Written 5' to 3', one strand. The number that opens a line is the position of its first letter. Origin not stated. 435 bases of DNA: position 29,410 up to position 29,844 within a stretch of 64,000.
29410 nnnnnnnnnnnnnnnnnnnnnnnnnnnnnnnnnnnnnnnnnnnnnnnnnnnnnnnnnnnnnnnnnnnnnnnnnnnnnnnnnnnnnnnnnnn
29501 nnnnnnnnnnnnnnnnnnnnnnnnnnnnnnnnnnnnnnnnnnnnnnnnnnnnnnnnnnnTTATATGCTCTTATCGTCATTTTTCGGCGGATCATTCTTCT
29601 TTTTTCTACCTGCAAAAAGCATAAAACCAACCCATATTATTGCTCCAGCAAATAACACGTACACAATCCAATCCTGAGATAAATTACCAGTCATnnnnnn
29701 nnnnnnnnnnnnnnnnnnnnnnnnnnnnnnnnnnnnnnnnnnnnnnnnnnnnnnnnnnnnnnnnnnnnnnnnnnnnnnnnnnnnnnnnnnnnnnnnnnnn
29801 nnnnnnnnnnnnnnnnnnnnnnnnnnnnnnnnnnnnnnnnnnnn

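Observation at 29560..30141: Two paralogous modules, each [120-aa SLAPP-terminal membrane protein] - [unannotated 44/46-aa single-TM peptide] - [NhaP-type K+/H+ antiporter]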

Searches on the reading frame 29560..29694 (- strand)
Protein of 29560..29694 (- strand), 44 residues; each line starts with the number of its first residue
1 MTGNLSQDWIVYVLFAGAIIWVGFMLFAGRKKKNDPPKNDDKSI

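Call 6: search_protein_families(library=pfam, proteins=[window:29560-29694:-], max_evalue=1)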
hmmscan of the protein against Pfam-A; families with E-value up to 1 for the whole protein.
window:29560-29694:- (44 aa): 3 families
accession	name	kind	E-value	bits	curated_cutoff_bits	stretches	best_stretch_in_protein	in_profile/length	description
PF04956.18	TrbC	-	0.02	15.5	27.9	1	10-33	52-75/98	TrbC/VIRB2 pilin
PF00746.26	Gram_pos_anchor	-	0.036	14.5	20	1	14-35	21-42/43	LPXTG cell wall anchor motif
PF11297.13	DUF3098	-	0.085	12.9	25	1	10-34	7-31/67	Protein of unknown function (DUF3098)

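Call 7: search_protein_families(library=ncbifam, proteins=[window:29560-29694:-], max_evalue=1)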
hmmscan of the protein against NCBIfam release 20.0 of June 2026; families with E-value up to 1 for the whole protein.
window:29560-29694:- (44 aa): 1 family
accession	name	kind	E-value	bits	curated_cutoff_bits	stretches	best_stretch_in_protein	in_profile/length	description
NF045890.1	conj_pls20_p028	equivalog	0.056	12.3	150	1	10-34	68-93/377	pLS20_p028 family conjugation system transmembrane protein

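Call 11: find_homologous_proteins(query=window:29560-29694:-, max_evalue=10)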
Query window:29560-29694:- (44 aa): 11 proteins with E <= 10 among 11 candidates.
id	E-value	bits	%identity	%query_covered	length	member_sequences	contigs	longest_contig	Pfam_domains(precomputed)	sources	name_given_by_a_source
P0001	8.5e-23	95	100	100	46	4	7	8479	-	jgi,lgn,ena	-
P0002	1.5e-17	79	87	70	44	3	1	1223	-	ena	-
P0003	8.3e-17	77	84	70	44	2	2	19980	-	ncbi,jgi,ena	-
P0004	8.5e-15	70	78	91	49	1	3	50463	-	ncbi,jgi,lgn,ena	ncbi:MAG: hypothetical protein WC419_04810 [Candidatus Omnitrophota bacterium]|jgi:hypothetical prot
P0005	1.7e-14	70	78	98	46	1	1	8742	-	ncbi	-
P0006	5.3e-14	68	76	98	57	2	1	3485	-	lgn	-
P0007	7.4e-14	68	76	98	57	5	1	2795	-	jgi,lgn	-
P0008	1.7e-13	66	73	98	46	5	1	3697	-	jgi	jgi:hypothetical protein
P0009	3.1e-13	66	76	98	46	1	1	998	-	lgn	-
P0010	6.0e-13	65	76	93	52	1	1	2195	-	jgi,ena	-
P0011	1.7e-12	63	73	98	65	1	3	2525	-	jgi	-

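Call 13: find_encoding_contigs(protein=P0004, flank=6000, max_places=4)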
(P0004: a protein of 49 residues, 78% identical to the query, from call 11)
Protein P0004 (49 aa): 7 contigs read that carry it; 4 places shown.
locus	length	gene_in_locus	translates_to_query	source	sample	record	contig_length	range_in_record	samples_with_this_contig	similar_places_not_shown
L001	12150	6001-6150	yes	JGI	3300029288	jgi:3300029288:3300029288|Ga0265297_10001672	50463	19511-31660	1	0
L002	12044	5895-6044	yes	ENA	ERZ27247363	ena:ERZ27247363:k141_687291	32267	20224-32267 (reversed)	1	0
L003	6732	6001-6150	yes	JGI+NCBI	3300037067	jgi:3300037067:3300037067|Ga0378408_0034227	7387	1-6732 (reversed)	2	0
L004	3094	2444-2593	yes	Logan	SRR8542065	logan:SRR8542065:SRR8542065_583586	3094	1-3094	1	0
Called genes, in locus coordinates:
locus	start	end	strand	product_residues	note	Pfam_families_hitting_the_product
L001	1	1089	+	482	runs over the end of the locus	PF03435:Sacchrp_dh_NADP, PF16653:Sacchrp_dh_C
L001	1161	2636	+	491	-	PF00999:Na_H_Exchanger, PF02080:TrkA_C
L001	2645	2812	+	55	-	-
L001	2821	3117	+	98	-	-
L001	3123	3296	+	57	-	PF11154:DUF2934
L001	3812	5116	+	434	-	PF01595:CNNM, PF00571:CBS, PF03471:CorC_HlyC (weak)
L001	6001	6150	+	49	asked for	-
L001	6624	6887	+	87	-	PF13560:HTH_31 (weak), PF01381:HTH_3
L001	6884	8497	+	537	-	PF01555:N6_N4_Mtase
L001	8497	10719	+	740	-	PF00270:DEAD (weak), PF04851:ResIII, PF18766:SWI2_SNF2 (weak), PF27151:YagJ (weak)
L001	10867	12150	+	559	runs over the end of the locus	PF02463:SMC_N, PF13175:AAA_15, PF13476:AAA_23 (weak), PF13555:AAA_29 (weak), PF13304:AAA_21, PF13175:AAA_15, PF20469:OLD-like_TOPRIM (weak)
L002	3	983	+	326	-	?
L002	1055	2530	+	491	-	PF00999:Na_H_Exchanger, PF02080:TrkA_C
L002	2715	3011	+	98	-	-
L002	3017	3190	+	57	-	PF11154:DUF2934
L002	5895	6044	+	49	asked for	-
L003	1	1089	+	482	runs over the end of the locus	PF03435:Sacchrp_dh_NADP, PF16653:Sacchrp_dh_C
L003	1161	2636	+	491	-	PF00999:Na_H_Exchanger, PF02080:TrkA_C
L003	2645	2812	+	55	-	-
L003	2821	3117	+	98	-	-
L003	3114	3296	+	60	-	PF11154:DUF2934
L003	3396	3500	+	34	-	-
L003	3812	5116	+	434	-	PF01595:CNNM, PF00571:CBS, PF03471:CorC_HlyC (weak)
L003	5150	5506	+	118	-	PF04304:DUF454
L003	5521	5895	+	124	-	-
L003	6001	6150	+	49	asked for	-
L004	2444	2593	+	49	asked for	-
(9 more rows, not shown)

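Call 14: find_encoding_contigs(protein=P0003, flank=6000, max_places=4)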
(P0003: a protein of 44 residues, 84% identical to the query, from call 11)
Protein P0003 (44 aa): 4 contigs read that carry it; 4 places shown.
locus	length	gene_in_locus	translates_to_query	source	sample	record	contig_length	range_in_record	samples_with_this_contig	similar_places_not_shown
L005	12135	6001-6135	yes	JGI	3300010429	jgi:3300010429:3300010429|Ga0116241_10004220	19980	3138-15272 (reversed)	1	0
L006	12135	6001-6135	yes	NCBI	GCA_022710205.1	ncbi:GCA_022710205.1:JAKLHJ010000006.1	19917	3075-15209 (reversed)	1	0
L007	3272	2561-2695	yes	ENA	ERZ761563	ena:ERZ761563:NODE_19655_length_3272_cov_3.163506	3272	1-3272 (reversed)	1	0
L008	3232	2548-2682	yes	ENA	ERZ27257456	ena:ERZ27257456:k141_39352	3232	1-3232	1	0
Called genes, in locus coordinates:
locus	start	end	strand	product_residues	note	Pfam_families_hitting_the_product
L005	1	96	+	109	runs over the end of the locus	PF04140:ICMT (weak), PF04191:PEMT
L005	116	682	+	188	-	PF01814:Hemerythrin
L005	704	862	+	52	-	PF00301:Rubredoxin, PF21349:RUBY_RBDX (faint)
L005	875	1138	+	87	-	PF11160:Hva1_TUDOR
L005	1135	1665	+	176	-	PF03167:UDG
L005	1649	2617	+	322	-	PF00056:Ldh_1_N, PF02866:Ldh_1_C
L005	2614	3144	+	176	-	PF04343:DUF488, PF22751:DUF488-N3a (weak)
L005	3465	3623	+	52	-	PF03435:Sacchrp_dh_NADP (weak)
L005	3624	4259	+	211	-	PF03435:Sacchrp_dh_NADP, PF16653:Sacchrp_dh_C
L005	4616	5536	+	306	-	PF01544:CorA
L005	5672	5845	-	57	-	-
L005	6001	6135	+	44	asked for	-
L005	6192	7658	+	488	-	PF00999:Na_H_Exchanger, PF02080:TrkA_C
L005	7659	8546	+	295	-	PF03773:ArsP_1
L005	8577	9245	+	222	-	PF00072:Response_reg, PF00486:Trans_reg_C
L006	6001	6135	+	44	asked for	-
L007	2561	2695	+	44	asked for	-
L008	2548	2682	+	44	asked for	-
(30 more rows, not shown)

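Call 18: find_related_loci(query=A2, collection=genome_contigs, flank=6000)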
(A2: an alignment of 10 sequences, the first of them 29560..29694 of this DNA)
Query A2 (44 aa) in genome_contigs; peptide patterns used: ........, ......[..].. (x = any residue, [..] = any of these).
21 stretches matched a pattern; 4 encode a relative of the query (tblastn E <= 1e-3); 4 distinct loci.
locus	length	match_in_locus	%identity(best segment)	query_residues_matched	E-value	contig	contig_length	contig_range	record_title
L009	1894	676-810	73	1-43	2e-18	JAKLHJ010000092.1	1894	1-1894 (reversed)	MAG: Patescibacteria group bacterium isolate RA.bin60 RA.bin60_92, whole genome shotgun sequence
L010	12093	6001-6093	84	1-31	1e-15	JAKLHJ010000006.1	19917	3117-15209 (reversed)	MAG: Patescibacteria group bacterium isolate RA.bin60 RA.bin60_6, whole genome shotgun sequence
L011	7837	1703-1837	40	1-42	9e-8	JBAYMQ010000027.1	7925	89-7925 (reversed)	MAG: Candidatus Omnitrophota bacterium isolate SO_2016_LW1_43 scaffold12770_LW64-88_2016, whole genome shotgun sequence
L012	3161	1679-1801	46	1-39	1e-5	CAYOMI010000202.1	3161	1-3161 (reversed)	MAG TPA_asm: uncultured Planctomycetales bacterium isolate SRP098346_co1_93 genome assembly, contig: NODE_51386_length_3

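Call 22: find_related_loci(query=A2, collection=metagenome_contigs, flank=5000)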
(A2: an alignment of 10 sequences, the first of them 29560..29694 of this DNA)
Query A2 (44 aa) in metagenome_contigs; peptide patterns used: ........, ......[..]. (x = any residue, [..] = any of these).
121 stretches matched a pattern; 21 encode a relative of the query (tblastn E <= 1e-3); 21 distinct loci.
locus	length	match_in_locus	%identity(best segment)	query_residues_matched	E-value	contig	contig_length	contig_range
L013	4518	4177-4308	100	1-44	1e-26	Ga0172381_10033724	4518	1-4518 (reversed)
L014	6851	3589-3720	100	1-44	1e-26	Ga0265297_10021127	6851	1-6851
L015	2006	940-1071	98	1-44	3e-26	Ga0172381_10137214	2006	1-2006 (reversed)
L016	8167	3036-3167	82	1-43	8e-21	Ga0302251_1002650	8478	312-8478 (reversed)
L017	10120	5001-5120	78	1-40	1e-19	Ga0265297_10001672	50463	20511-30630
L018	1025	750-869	78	1-40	8e-20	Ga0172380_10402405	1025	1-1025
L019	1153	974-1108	73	1-43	5e-19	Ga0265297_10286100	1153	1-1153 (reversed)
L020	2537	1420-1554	76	1-43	7e-19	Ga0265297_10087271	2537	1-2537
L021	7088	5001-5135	73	1-43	1e-17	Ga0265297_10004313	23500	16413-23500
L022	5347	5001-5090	90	1-30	3e-15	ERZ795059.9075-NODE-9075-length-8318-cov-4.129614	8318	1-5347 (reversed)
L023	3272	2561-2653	84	1-31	4e-15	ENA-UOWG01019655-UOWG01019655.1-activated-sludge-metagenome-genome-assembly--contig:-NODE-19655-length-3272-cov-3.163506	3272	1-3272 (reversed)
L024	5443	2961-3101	43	1-42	1e-8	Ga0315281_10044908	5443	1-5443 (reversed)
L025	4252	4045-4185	43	1-42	1e-8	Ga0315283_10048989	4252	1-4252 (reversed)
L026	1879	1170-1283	45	1-38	2e-7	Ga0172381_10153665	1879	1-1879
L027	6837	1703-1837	40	1-42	4e-7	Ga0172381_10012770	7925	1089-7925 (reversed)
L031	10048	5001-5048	81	1-16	4e-5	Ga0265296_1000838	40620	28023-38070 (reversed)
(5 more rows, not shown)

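Call 25: search_protein_families(library=ncbifam, proteins=[L031:5147-6418:+, L031:2644-3855:+, L031:1972-2643:+, L024:2008-2283:+, L031:3994-4284:+], max_evalue=0.1)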
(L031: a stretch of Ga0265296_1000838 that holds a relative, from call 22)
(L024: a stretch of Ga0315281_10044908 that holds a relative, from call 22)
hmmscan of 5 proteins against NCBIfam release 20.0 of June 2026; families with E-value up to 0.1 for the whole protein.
L031:5147-6418:+ (423 aa): 8 families
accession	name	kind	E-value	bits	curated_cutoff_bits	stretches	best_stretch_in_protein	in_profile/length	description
TIGR00785.1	dass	subfamily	3e-26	92.1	198.6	2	134-418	155-443/444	DASS family sodium-coupled anion symporter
NF040989.1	MamN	equivalog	1.3e-24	86.7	500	1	4-383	3-385/437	magnetosome biogenesis transporter MamN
NF011980.0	PRK15445.1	subfamily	8.7e-19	67.8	457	1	5-413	3-418/430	arsenical efflux pump membrane protein ArsB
NF033877.0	arsB_Sta_pI258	exception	5.7e-18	65.3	760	1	5-415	3-420/429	arsenite efflux transporter membrane subunit ArsB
TIGR00935.1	2a45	subfamily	1.3e-14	54.3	415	1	6-413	2-416/426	arsenite/antimonite efflux transporter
TIGR00786.1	dctM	subfamily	1.6e-06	27.2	268.45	1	55-142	262-349/405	TRAP transporter large permease subunit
NF038006.1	NhaD_1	equivalog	5.5e-05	22.4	80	1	270-384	282-383/405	sodium:proton antiporter NhaD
NF007093.0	PRK09547.1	equivalog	0.053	12.6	640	1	134-179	205-250/517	sodium/proton antiporter NhaB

L031:2644-3855:+ (403 aa): 29 families (the best 25 are shown)
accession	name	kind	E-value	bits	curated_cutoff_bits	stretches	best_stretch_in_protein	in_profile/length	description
NF041139.1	TreT_Thcocales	equivalog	4.7e-114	381.4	775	1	3-393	13-411/412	trehalose synthase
TIGR03999.1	thiol_BshA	equivalog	2.6e-23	82.6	273.7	1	201-391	186-370/375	N-acetyl-alpha-D-glucosaminyl L-malate synthase BshA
TIGR02149.1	glgA_Coryne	subfamily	3.2e-19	69.3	302.4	1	201-378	191-374/391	glycogen synthase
TIGR03088.1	stp2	hypoth_equivalog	3.7e-18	65.7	409.05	1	205-391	185-370/374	TIGR03088 family PEP-CTERM/XrtA system glycosyltransferase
NF038295.1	EPS_HpsP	equivalog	3.4e-15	55.9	550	1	181-378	180-371/388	hormogonium polysaccharide biosynthesis glycosyltransferase HpsP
TIGR03449.1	mycothiol_MshA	equivalog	1.1e-13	50.9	462.5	1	208-376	214-386/406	D-inositol-3-phosphate glycosyltransferase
TIGR04047.1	MSMEG_0565_glyc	hypoth_equivalog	2.8e-13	49.7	259.85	1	214-352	193-332/373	MSMEG_0565 family glycosyltransferase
NF041876.1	EPS_EpsE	equivalog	1.8e-12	47.2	400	1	220-381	220-383/389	exopolysaccharide biosynthesis GT4 family glycosyltransferase EpsE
NF038229.1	Glyco4_Geo_Pelo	equivalog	1e-11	44.5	400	1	241-391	189-333/338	GPMC system family 4 glycosyltransferase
TIGR02472.1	sucr_P_syn_N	equivalog_domain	7.9e-11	41.4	576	1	181-388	213-435/439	sucrose-phosphate synthase, putative, glycosyltransferase domain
TIGR02470.1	sucr_synth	equivalog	1.3e-08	33.5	810.4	1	211-354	547-702/784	sucrose synthase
NF047684.1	TeichurnBiosyTuaC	equivalog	2.3e-08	33.4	550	1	202-382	207-377/391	teichuronic acid biosynthesis protein TuaC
TIGR04157.1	glyco_rSAM_CFB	subfamily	7e-08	31.9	400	1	189-382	202-397/406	TIGR04157 family glycosyltransferase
NF053787.1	GlcN_PG_synth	equivalog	4.6e-07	29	480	1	288-382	254-347/361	N-acetylglucosaminyl phosphatidylglycerol synthase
NF038298.1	EPS_HpsO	equivalog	2e-06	26.9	575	1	204-378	191-371/388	hormogonium polysaccharide biosynthesis glycosyltransferase HpsO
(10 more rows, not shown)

L031:1972-2643:+ (223 aa): 0 families

L024:2008-2283:+ (91 aa): 0 families

L031:3994-4284:+ (96 aa): 2 families
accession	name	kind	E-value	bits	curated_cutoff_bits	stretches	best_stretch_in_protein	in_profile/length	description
NF045581.1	PG0541_fam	equivalog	1.7e-26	92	45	1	2-91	1-91/91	PG0541 family transporter-associated protein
NF047472.1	LA_3696_Nterm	subfamily_domain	0.09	12.7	32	0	76-94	9-27/51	LA_3696 family protein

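Call 26: search_protein_families(library=pfam, proteins=[L031:5147-6418:+, L031:2644-3855:+, L031:1972-2643:+, L024:2008-2283:+, L031:3994-4284:+], max_evalue=0.1)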
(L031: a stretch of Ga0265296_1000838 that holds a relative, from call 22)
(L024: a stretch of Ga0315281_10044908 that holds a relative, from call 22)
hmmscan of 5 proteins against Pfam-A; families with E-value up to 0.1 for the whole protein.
L031:5147-6418:+ (423 aa): 5 families
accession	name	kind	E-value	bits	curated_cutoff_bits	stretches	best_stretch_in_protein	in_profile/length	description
PF03600.22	CitMHS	-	6.6e-60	203.4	31.9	2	15-351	1-322/336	Citrate transporter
PF02040.21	ArsB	-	4.5e-13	49.8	22.2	1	8-414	3-416/423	Arsenical pump membrane protein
PF06808.19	DctM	-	4.6e-13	49.2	23.8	2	201-421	199-412/413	Tripartite ATP-independent periplasmic transporter, DctM component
PF15125.11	TMEM238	-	0.0096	16.6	27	1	157-183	20-47/64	TMEM238 protein family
PF03553.21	Na_H_antiporter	-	0.053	13.2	23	1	25-150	125-253/303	Na+/H+ antiporter family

L031:2644-3855:+ (403 aa): 4 families
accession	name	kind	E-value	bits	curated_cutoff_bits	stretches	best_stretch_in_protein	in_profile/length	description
PF21269.3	TreT_GT1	-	1.5e-54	184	27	1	33-172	1-143/144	Trehalose synthase, N-terminal domain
PF00534.26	Glycos_transf_1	-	1.9e-26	93.1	26.4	1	206-372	7-171/172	Glycosyl transferases group 1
PF13692.12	Glyco_trans_1_4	-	9.4e-14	52.3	27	1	215-358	2-141/142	Glycosyl transferases group 1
PF20706.3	GT4-conflict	-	5.5e-06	26.1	26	1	242-339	230-325/385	Family 4 Glycosyltransferase in conflict systems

L031:1972-2643:+ (223 aa): 1 family
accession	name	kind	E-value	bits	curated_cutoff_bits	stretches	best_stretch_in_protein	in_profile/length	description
PF19027.5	DUF5752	-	5.9e-68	228.7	23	1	9-218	2-208/208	Family of unknown function (DUF5752)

L024:2008-2283:+ (91 aa): 0 families

L031:3994-4284:+ (96 aa): 2 families
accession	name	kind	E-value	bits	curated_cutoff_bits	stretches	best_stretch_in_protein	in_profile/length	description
PF00543.27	P-II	-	5.7e-11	43.1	25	1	1-96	1-96/102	Nitrogen regulatory protein P-II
PF01713.27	Smr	-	0.079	13.6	25.7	1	10-48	9-45/77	Smr domain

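Call 50: find_homologous_proteins(query=A4, max_evalue=1)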
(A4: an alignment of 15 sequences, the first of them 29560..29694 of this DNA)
Query A4 (15 sequences) (44 aa, profile of the alignment): 200 proteins with E <= 1 among 401 candidates; the best 120 are listed.
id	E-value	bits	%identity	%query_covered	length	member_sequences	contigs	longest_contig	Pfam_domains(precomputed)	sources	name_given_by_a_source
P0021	2.0e-19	87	44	89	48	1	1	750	-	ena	-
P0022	2.8e-19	86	42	98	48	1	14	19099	-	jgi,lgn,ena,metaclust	metaclust:\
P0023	2.8e-19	86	44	84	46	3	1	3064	-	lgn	-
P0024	2.9e-19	86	44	89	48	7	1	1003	-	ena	-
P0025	4.5e-19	86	43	86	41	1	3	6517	-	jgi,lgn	-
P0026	4.8e-19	86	35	89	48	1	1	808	-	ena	-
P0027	4.8e-19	86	41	89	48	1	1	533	-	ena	-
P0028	6.1e-19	85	44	84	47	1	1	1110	-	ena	-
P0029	7.5e-19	85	37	89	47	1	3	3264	-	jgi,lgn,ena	-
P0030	7.8e-19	85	35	91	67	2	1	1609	-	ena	-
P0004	8.4e-19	85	78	91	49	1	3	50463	-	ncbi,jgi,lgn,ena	ncbi:MAG: hypothetical protein WC419_04810 [Candidatus Omnitrophota bacterium]|jgi:hypothetical prot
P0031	1.8e-18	84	41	89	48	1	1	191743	-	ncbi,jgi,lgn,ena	ncbi:MAG: hypothetical protein WC510_04130 [Candidatus Omnitrophota bacterium]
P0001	1.8e-18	84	100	100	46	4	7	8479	-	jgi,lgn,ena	-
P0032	2.1e-18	83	45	98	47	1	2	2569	-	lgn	-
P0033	2.4e-18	83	81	36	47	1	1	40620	-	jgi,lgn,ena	-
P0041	3.8e-18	83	45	91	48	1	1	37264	-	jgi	-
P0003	5.0e-18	82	84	70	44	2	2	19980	-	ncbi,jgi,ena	-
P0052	1.3e-17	81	37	82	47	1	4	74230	-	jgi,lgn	-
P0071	4.1e-17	79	36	98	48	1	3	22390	-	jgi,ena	jgi:hypothetical protein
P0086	9.1e-17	78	34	93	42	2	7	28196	-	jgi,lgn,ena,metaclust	metaclust:\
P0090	1.3e-16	78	43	95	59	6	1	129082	-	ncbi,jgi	jgi:hypothetical protein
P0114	8.9e-16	75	44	98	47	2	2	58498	-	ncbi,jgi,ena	ncbi:MAG: hypothetical protein WC431_03020 [Candidatus Omnitrophota bacterium]|jgi:hypothetical prot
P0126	1.9e-15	74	44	77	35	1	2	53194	-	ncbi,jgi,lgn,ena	-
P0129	2.1e-15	74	48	82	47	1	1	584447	-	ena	-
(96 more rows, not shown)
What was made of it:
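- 29560..29694 (-): Micro-protein gene, copy 1 (44 aa): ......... motif, one transmembrane helix, Lys-rich tail. Homologues found in calls 11 and 50.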

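Call 52: find_encoding_contigs(protein=P0031, flank=6000, max_places=1)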
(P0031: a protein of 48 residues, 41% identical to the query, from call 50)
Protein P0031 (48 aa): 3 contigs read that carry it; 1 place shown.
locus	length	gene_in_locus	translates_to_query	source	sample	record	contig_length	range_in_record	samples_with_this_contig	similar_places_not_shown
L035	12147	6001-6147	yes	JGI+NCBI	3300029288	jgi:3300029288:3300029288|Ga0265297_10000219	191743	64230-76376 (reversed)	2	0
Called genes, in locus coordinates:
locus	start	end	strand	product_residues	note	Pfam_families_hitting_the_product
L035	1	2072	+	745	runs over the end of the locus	PF00982:Glyco_transf_20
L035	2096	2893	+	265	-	PF02358:Trehalose_PPase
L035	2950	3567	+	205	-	PF19027:DUF5752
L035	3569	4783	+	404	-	PF21269:TreT_GT1, PF20706:GT4-conflict (weak), PF00534:Glycos_transf_1, PF13692:Glyco_trans_1_4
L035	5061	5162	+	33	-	-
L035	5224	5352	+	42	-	-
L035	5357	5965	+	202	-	PF02508:Rnf-Nqr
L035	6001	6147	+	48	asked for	-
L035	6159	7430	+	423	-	PF00939:Na_sulph_symp, PF02040:ArsB, PF03600:CitMHS, PF06808:DctM (weak), PF00939:Na_sulph_symp, PF03600:CitMHS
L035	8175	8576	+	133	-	PF00535:Glycos_transf_2 (weak)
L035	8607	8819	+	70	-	-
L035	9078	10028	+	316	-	PF13472:Lipase_GDSL_2 (weak), PF13424:TPR_12 (weak), PF14559:TPR_19 (weak), PF12895:ANAPC3 (weak), PF00515:TPR_1, PF07719:TPR_2 (weak), PF13432:TPR_16, PF14559:TPR_19, +6 more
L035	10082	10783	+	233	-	PF13181:TPR_8 (faint), PF13414:TPR_11 (faint), PF13424:TPR_12 (faint), PF13432:TPR_16, PF14559:TPR_19, PF13431:TPR_17 (weak), PF00515:TPR_1, PF07719:TPR_2 (weak), +3 more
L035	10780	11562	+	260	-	PF01061:ABC2_membrane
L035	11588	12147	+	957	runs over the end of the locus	PF00005:ABC_tran, PF13304:AAA_21 (faint)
